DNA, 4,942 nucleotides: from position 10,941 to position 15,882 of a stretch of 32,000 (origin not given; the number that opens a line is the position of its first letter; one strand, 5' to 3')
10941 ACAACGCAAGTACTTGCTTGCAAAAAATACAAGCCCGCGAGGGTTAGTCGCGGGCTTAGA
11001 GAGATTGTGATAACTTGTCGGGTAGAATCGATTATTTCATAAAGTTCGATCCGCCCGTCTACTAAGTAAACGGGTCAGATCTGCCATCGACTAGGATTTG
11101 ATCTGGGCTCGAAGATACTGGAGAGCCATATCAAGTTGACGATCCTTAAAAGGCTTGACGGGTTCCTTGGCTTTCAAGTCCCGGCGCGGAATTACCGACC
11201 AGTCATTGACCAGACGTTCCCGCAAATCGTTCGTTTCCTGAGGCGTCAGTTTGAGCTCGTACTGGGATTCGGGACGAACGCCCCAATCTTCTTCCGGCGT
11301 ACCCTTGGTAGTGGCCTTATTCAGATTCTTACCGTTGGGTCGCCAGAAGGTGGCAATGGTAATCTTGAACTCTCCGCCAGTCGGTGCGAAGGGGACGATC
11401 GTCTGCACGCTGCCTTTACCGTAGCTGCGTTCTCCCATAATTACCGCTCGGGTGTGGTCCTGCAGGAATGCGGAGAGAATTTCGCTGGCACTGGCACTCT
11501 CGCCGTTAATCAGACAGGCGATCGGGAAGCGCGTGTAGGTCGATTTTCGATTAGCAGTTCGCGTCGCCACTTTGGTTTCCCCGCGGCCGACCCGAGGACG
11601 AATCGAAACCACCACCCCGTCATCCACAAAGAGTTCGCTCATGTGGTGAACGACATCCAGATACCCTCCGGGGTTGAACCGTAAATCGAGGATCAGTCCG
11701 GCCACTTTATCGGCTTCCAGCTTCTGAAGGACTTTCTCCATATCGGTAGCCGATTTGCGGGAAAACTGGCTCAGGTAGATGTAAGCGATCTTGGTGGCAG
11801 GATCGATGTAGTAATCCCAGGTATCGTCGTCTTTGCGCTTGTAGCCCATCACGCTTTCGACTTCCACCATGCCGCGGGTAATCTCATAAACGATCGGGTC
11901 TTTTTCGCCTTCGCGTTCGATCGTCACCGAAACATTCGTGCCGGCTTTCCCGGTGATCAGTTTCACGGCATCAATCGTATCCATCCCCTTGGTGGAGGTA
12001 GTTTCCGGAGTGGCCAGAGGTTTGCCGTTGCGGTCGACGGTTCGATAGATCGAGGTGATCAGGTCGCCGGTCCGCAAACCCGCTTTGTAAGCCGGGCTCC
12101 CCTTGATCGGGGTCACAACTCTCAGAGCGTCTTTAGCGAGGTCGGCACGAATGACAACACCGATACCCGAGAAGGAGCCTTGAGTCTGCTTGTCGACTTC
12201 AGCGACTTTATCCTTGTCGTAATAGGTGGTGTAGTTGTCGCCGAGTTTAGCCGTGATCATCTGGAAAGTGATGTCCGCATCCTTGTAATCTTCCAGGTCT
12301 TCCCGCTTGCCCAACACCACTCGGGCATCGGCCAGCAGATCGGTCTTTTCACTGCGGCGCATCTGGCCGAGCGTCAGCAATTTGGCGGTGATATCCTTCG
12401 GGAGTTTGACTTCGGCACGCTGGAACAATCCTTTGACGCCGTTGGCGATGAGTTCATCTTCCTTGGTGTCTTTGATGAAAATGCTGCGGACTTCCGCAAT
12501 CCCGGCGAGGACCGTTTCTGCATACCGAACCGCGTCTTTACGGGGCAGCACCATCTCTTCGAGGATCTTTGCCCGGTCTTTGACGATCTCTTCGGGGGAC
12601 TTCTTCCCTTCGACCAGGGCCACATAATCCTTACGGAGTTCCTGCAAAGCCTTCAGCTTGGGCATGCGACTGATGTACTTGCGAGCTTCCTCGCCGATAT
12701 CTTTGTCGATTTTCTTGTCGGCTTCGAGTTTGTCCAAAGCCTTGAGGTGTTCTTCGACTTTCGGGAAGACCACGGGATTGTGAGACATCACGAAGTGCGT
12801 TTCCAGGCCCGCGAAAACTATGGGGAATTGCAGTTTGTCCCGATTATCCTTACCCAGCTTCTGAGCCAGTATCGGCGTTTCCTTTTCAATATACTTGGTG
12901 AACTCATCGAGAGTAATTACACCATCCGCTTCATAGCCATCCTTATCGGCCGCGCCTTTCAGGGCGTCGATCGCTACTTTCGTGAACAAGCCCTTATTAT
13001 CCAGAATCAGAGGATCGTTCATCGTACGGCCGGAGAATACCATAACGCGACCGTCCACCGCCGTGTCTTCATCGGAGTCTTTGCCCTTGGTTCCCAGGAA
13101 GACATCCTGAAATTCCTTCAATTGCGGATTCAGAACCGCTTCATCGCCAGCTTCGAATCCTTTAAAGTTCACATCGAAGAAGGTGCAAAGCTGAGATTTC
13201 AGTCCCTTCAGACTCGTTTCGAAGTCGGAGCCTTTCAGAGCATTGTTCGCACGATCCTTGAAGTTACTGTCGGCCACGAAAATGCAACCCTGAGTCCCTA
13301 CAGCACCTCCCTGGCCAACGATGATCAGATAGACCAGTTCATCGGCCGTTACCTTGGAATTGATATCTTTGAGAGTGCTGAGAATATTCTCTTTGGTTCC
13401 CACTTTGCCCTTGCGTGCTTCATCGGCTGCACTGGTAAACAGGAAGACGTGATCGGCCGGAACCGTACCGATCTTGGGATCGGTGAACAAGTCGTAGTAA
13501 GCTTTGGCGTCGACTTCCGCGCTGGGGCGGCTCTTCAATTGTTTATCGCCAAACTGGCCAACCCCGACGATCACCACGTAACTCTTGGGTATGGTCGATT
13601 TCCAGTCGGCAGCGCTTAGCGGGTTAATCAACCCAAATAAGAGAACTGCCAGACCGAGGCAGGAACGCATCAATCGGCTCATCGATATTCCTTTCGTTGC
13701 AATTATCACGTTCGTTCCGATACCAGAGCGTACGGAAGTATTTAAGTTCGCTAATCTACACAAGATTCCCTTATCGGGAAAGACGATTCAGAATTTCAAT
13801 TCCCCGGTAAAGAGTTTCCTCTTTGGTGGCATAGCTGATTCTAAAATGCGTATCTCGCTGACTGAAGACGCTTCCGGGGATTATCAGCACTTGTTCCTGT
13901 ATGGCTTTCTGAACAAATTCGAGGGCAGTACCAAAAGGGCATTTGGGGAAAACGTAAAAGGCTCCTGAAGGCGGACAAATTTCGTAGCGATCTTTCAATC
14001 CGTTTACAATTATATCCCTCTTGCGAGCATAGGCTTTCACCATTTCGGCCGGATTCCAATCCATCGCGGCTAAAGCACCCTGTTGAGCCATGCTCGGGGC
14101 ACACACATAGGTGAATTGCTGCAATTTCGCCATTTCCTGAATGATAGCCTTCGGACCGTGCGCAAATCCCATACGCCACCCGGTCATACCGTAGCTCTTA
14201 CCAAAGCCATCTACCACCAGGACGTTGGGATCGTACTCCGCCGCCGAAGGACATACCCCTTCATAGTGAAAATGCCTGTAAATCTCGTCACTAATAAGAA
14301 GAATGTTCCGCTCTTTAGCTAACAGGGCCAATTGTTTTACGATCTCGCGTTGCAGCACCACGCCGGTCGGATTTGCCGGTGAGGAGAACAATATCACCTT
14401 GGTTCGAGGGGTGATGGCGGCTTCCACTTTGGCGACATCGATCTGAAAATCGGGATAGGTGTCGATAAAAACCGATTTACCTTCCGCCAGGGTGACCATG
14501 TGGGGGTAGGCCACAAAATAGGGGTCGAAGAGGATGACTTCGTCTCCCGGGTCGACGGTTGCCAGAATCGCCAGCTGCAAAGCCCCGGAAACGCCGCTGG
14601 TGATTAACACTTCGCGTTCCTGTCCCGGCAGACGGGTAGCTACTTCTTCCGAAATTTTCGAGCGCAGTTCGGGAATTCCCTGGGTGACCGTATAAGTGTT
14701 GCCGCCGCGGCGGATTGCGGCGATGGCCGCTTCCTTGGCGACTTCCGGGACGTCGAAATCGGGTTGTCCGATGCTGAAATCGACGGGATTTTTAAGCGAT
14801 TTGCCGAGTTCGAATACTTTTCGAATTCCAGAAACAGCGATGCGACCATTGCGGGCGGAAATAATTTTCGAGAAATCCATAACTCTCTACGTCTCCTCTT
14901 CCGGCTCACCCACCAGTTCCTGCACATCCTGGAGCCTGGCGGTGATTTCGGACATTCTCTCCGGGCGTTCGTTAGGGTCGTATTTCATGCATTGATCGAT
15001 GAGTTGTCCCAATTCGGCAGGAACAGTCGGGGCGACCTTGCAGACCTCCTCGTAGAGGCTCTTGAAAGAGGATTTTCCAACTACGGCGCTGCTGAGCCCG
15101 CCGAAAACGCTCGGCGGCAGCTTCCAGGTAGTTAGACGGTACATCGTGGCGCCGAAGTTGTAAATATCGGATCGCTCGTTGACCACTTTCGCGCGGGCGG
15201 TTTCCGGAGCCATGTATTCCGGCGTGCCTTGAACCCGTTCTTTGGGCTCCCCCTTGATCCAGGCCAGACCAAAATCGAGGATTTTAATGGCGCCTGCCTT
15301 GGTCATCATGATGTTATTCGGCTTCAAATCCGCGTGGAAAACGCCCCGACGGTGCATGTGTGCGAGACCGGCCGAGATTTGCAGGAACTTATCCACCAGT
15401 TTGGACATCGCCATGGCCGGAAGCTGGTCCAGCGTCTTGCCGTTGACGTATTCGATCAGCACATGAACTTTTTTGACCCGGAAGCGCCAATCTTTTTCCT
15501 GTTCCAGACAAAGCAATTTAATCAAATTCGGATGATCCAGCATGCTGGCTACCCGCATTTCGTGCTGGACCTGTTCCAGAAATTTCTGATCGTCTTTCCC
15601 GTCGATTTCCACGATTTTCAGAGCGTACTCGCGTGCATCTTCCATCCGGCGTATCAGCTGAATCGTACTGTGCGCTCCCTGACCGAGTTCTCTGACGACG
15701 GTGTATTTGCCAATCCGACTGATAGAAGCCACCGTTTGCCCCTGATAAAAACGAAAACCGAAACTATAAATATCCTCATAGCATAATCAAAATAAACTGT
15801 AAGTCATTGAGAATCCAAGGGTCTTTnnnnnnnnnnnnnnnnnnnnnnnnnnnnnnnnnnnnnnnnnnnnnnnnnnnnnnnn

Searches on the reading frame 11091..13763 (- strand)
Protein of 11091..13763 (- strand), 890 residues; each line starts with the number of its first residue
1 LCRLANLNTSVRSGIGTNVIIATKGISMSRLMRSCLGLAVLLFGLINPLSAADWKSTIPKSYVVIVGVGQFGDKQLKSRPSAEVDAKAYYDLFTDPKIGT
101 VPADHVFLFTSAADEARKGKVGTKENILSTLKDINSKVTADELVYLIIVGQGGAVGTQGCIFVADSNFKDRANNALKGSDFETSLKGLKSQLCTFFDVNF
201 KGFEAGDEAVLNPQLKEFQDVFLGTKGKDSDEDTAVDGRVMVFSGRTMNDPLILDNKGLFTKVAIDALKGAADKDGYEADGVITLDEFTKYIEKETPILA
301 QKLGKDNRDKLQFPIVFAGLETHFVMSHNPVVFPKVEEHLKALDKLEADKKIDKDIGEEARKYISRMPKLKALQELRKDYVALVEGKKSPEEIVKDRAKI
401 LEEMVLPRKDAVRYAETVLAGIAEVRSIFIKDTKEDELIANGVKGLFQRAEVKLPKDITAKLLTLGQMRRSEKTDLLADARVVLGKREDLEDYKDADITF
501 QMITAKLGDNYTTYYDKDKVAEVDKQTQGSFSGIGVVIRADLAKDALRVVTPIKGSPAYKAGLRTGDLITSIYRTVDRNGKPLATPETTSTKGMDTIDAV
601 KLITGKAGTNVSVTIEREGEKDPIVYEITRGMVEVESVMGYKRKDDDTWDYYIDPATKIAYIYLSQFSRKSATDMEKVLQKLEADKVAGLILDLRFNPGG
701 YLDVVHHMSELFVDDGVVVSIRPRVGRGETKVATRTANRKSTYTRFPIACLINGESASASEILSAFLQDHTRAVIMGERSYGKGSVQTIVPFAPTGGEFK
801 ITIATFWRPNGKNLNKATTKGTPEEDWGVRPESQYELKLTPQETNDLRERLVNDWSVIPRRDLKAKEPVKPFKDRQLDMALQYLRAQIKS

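Call 61: search_protein_families(library=pfam, proteins=[window:11091-13763:-], max_evalue=0.00001)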
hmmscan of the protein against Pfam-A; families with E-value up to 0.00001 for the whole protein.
window:11091-13763:- (890 aa): 2 families
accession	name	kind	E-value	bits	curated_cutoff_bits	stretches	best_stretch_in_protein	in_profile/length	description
PF03572.23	Peptidase_S41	-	1.3e-43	148.9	24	1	658-817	1-157/165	Peptidase family S41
PF17820.7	PDZ_6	-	2.7e-08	33.9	27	1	549-617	2-54/54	PDZ domain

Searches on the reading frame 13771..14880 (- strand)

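Call 61: search_protein_families(library=pfam, proteins=[window:13771-14880:-], max_evalue=0.00001)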
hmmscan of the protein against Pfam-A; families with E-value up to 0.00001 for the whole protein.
window:13771-14880:- (369 aa): 4 families
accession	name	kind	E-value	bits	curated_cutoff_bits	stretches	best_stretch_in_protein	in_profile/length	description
PF00155.27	Aminotran_1_2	-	4.6e-68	230.5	19.7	1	31-362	2-359/361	Aminotransferase class I and II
PF01041.23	DegT_DnrJ_EryC1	-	2.2e-12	47.3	19.8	1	89-198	40-145/360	DegT/DnrJ/EryC1/StrS aminotransferase family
PF01053.26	Cys_Met_Meta_PP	-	4.1e-09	35.9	27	1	77-199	57-174/381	Cys/Met metabolism PLP-dependent enzyme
PF00266.25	Aminotran_5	-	2e-06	27.5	21.5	1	65-198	37-175/371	Aminotransferase class-V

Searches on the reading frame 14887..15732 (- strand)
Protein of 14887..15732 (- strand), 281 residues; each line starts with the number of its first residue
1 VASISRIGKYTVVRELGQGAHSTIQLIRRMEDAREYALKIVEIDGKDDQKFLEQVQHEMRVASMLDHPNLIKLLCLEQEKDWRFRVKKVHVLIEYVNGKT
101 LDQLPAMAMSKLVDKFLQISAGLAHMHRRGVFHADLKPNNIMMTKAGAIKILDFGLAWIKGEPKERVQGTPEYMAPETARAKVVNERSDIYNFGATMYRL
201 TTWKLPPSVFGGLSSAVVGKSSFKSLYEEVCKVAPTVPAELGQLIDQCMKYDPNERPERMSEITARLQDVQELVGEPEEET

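Call 61: search_protein_families(library=pfam, proteins=[window:14887-15732:-], max_evalue=0.00001)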
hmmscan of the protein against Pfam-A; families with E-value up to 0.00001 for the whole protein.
window:14887-15732:- (281 aa): 3 families
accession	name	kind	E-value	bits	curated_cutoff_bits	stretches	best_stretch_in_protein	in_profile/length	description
PF00069.31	Pkinase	-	6.6e-46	157.3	31.7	1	10-258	1-253/263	Protein kinase domain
PF07714.23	PK_Tyr_Ser-Thr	-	3.3e-30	105.7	23.1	1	12-265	3-256/258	Protein tyrosine and serine/threonine kinase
PF03109.22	ABC1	-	8.4e-08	32.1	22.9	1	91-157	145-214/244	ABC1 atypical kinase-like domain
